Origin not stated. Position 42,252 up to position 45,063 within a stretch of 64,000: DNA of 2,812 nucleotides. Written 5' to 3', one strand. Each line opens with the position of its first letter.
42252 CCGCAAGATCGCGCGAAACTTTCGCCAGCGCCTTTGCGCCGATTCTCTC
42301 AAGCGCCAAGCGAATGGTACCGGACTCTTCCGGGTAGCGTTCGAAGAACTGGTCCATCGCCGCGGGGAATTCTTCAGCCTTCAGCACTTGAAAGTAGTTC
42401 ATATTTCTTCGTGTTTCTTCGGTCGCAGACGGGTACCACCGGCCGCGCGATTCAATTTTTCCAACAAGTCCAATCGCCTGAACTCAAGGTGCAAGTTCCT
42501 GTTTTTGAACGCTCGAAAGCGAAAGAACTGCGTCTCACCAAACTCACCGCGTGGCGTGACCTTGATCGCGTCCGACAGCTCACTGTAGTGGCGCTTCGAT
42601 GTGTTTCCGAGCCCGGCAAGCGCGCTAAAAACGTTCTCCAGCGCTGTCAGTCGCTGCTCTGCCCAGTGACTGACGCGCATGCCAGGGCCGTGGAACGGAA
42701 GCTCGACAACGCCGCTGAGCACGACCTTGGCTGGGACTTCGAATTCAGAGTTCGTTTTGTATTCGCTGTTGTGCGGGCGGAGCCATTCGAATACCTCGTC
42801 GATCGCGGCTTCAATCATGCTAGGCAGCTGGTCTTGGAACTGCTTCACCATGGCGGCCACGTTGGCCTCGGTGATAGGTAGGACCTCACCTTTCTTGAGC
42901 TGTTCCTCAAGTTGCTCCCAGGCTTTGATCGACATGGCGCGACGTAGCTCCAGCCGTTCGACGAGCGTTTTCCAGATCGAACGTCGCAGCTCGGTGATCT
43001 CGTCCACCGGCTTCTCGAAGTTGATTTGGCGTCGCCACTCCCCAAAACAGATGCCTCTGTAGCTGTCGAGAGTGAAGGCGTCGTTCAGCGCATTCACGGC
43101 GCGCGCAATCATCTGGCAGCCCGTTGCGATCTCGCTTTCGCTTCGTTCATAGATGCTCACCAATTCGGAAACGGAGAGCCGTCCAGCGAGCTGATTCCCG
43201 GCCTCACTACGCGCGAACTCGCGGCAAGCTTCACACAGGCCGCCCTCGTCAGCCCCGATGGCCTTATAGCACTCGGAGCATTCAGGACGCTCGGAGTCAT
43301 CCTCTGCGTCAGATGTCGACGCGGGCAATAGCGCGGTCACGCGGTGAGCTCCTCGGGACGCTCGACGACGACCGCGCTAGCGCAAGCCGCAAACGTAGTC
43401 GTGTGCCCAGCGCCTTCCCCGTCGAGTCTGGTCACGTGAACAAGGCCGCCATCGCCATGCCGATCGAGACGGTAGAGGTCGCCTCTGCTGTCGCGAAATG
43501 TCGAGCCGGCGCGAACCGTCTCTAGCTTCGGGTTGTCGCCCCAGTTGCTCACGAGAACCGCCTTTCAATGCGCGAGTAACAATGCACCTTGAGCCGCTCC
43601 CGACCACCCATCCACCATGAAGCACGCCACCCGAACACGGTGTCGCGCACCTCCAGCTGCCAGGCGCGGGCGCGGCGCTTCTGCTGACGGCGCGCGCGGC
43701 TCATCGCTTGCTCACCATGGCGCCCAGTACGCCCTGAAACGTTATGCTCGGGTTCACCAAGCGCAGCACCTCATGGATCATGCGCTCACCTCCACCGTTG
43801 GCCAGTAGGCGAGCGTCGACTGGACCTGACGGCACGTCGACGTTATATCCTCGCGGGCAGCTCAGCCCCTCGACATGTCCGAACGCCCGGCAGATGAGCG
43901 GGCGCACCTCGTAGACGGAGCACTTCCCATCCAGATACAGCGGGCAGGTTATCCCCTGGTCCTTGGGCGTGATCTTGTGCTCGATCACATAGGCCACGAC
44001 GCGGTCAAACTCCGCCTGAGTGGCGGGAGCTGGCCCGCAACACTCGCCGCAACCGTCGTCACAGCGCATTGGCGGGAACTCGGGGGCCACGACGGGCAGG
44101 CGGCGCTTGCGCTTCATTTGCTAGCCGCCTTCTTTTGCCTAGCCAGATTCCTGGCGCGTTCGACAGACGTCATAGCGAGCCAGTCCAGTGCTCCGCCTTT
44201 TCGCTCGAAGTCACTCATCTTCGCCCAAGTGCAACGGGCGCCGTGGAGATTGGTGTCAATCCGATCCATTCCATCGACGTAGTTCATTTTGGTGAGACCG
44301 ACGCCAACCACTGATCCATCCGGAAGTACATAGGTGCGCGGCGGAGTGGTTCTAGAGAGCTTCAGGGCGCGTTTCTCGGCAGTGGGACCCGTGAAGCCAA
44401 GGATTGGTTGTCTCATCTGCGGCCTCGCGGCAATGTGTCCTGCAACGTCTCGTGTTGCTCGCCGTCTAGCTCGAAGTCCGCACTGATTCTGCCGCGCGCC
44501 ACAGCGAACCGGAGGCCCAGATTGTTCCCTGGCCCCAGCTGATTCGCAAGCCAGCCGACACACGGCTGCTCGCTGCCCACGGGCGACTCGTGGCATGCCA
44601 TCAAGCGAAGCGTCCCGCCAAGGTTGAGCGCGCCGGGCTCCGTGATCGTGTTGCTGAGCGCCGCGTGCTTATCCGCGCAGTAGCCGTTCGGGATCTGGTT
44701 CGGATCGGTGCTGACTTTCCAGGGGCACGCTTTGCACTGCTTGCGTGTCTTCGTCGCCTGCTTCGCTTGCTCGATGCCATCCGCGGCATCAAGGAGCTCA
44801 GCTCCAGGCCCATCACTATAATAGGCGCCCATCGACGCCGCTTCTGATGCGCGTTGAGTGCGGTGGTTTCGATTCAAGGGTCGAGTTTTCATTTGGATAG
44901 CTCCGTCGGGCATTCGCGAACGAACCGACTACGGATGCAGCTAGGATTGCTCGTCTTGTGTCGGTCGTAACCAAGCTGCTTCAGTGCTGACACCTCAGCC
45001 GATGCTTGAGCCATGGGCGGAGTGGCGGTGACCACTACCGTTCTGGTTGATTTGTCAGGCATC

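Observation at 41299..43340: Adjacent X1-Y1 gene pair of unknown function on the leftward arm, with an X2/Y2 paralogous set on the other arm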

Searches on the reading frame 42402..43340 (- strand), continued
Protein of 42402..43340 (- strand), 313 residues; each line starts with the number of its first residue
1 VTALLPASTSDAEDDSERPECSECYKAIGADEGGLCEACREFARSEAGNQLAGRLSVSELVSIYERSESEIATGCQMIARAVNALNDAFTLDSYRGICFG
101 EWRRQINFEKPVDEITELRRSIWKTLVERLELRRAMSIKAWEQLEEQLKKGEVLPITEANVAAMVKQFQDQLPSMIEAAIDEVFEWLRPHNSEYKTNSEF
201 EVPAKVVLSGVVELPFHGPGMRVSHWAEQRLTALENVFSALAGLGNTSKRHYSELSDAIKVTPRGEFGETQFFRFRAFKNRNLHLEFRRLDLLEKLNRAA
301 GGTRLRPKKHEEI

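Call 73: get_annotated_region(hit=H65, flank=6000)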
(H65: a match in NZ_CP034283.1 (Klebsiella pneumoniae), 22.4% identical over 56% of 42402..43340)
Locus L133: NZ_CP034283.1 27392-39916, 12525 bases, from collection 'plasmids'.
description: Klebsiella pneumoniae strain I72 plasmid p72_LM_OXA48, complete sequence
organism: Klebsiella pneumoniae (NCBI taxid 573)
taxonomy: Bacteria; Pseudomonadota; Gammaproteobacteria; Enterobacterales; Enterobacteriaceae; Klebsiella; Klebsiella pneumoniae
host: -; source: -; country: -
typing (MOB-suite, as given by PLSDB): conjugative; replicon IncL/M; relaxase MOBP; mating-pair formation MPF_I
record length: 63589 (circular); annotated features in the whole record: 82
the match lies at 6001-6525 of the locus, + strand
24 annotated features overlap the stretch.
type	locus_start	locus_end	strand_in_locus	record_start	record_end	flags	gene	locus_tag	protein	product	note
CDS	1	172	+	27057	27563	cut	-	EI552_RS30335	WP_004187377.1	hypothetical protein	-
CDS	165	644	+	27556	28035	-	-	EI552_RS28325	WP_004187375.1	hypothetical protein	-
CDS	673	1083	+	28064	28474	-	-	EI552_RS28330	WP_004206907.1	hypothetical protein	-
CDS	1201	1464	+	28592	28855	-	-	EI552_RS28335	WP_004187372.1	hypothetical protein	-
CDS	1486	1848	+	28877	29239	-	-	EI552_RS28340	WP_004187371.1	DUF3085 domain-containing protein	-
CDS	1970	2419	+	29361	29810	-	-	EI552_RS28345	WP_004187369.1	JAB domain-containing protein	-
CDS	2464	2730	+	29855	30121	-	-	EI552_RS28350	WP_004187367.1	helix-turn-helix transcriptional regulator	-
CDS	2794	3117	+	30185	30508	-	-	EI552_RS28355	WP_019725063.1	DGQHR domain-containing protein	-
CDS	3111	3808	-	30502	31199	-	-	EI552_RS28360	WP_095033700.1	IS1-like element IS1B family transposase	GO:0006313 - DNA transposition [Evidence IEA]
CDS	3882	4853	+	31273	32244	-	-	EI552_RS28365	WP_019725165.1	DGQHR domain-containing protein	-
CDS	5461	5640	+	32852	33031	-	-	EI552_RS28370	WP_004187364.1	hypothetical protein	-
CDS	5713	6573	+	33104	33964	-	-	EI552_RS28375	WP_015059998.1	DUF4942 domain-containing protein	-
CDS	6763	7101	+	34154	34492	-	-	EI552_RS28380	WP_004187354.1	hypothetical protein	-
CDS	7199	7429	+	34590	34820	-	-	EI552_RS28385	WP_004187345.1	Hha/YmoA family nucleoid-associated regulatory protein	-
CDS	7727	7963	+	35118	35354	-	-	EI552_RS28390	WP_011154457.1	hypothetical protein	-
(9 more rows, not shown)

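Call 74: get_annotated_region(hit=H46, flank=4000)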
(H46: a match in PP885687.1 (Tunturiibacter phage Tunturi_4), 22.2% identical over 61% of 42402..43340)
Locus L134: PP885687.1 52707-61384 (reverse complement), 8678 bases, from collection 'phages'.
description: Tunturiibacter phage Tunturi_4, complete genome.
organism: Tunturiibacter phage Tunturi_4 (NCBI taxid 3378198)
taxonomy: Viruses; Duplodnaviria; Heunggongvirae; Uroviricota; Caudoviricetes
host: Tunturiibacter empetritectus M8UP27; source: soil; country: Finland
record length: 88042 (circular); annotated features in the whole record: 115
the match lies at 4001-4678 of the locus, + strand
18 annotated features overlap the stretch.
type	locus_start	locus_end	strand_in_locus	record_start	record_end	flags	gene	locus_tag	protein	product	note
CDS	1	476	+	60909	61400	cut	-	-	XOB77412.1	hypothetical protein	ORF84; gp84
CDS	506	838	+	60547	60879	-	-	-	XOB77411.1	hypothetical protein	ORF83; gp83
CDS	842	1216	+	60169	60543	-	-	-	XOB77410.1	hypothetical protein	ORF82; gp82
CDS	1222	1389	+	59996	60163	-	-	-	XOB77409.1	hypothetical protein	ORF81; gp81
CDS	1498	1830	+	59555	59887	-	-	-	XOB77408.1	hypothetical protein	ORF80; gp80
CDS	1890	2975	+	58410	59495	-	-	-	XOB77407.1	DNA polymerase processivity factor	ORF79; gp79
CDS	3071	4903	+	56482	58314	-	-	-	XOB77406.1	DNA methyltransferase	ORF78; gp78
CDS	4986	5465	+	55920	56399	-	-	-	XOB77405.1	hypothetical protein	ORF77; gp77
CDS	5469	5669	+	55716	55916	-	-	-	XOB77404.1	hypothetical protein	ORF76; gp76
CDS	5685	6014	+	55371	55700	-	-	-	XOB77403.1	hypothetical protein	ORF75; gp75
CDS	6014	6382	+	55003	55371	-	-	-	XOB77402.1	hypothetical protein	ORF74; gp74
CDS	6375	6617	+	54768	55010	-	-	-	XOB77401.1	hypothetical protein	ORF73; gp73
CDS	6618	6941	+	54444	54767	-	-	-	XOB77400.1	superinfection immunity protein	ORF72; gp72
CDS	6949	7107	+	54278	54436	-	-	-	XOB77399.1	hypothetical protein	ORF71; gp71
CDS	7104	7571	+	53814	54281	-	-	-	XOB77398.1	HNH endonuclease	ORF70; gp70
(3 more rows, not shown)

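Call 85: search_protein_families(library=pfam, proteins=[L134:3071-4900:+, L133:5713-6570:+], max_evalue=0.01)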
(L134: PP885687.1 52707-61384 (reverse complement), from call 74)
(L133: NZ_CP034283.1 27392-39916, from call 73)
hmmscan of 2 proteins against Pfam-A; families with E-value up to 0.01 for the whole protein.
L134:3071-4900:+ (610 aa): 1 family
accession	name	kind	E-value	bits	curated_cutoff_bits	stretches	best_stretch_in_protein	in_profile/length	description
PF13708.11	DUF4942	-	4e-39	134.7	25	1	311-520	5-186/190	Domain of unknown function (DUF4942)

L133:5713-6570:+ (286 aa): 1 family
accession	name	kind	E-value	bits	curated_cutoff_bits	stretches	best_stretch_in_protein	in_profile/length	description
PF13708.11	DUF4942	-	1.4e-50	172.1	25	1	92-279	3-189/190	Domain of unknown function (DUF4942)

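Call 93: search_solved_structures(query=A2, max_evalue=10)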
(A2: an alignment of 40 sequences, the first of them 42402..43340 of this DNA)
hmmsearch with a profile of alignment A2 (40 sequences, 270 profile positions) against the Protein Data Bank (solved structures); distinct sequences matched with E-value up to 10: 4.
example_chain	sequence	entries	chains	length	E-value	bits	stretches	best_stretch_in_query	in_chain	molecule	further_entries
4jwq_A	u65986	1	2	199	0.28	13.7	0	182-210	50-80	Calcium-dependent protein kinase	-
4uos_A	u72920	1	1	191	0.31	13.5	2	66-144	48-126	DESIGNED HELICAL BUNDLE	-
4lin_A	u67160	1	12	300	0.38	13.2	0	179-229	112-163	Tail needle protein gp26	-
9xnl_A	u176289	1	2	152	0.45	13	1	226-262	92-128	Interferon 4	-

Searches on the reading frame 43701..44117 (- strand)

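Call 11: search_protein_families(library=pfam, proteins=[window:43701-44117:-], max_evalue=0.01)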
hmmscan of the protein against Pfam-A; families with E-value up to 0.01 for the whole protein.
window:43701-44117:- (138 aa): 1 family
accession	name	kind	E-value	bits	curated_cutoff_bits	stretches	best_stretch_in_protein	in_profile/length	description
PF03692.20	CxxCxxCC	-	3.5e-08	34.5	23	1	19-81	2-71/85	Putative zinc- or iron-chelating domain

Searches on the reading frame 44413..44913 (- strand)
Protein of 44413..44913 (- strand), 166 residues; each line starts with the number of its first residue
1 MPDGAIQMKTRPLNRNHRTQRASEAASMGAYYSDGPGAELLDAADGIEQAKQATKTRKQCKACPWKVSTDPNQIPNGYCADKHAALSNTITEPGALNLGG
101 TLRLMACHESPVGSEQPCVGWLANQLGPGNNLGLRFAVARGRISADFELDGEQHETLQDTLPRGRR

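Call 11: search_protein_families(library=pfam, proteins=[window:44413-44913:-], max_evalue=0.01)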
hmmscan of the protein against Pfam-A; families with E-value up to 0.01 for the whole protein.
window:44413-44913:- (166 aa): 1 family
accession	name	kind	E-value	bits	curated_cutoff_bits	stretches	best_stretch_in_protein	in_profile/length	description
PF19800.4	DUF6283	-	3.7e-08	34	27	1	56-147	3-82/115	Family of unknown function (DUF6283)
